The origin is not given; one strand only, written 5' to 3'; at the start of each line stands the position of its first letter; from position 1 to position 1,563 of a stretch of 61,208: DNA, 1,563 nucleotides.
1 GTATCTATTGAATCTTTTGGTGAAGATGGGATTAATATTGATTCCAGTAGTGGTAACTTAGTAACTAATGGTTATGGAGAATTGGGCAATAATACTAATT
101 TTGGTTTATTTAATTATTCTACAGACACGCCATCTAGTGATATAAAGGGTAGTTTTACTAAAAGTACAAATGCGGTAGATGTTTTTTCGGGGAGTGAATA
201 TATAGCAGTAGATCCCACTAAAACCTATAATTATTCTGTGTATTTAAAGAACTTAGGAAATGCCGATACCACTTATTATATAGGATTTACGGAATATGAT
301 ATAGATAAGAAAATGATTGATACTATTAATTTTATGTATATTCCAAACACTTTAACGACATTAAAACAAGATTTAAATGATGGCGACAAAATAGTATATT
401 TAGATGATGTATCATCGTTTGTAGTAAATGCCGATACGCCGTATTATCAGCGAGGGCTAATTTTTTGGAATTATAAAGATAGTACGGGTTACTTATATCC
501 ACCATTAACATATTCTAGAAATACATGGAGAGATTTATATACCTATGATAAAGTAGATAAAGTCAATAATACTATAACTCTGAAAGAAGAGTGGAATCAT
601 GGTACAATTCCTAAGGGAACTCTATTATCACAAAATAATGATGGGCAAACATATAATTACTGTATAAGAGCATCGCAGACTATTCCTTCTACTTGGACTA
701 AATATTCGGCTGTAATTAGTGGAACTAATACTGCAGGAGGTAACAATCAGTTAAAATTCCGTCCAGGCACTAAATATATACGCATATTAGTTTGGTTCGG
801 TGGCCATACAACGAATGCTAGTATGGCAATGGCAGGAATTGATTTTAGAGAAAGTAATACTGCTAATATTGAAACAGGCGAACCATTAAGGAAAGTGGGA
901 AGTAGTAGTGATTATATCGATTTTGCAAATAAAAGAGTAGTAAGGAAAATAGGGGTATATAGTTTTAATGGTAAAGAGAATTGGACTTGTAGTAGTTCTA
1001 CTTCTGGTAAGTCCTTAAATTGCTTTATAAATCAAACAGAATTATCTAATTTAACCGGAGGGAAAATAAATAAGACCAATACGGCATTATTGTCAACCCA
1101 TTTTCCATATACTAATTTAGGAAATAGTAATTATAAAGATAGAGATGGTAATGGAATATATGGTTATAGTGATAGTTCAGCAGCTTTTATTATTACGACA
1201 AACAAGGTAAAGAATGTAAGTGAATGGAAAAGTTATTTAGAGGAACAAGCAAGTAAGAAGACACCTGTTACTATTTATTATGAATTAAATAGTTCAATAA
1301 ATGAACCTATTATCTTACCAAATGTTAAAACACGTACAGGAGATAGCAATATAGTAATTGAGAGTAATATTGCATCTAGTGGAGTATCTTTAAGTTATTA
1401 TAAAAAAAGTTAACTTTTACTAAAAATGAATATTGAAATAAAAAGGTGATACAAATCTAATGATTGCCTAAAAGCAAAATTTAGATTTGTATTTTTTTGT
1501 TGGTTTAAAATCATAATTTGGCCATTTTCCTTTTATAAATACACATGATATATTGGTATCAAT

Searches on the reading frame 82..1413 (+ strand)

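Call 34: search_protein_families(library=pfam, proteins=[L060:4934-5956:+], max_evalue=0.0001)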
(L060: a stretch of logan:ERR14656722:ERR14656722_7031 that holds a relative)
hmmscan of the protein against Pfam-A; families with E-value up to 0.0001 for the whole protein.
L060:4934-5956:+ (340 aa): 1 family
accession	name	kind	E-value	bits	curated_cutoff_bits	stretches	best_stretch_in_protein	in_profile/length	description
PF01757.29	Acyl_transf_3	-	3.4e-28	99.1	31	1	7-324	2-324/326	Acyltransferase domain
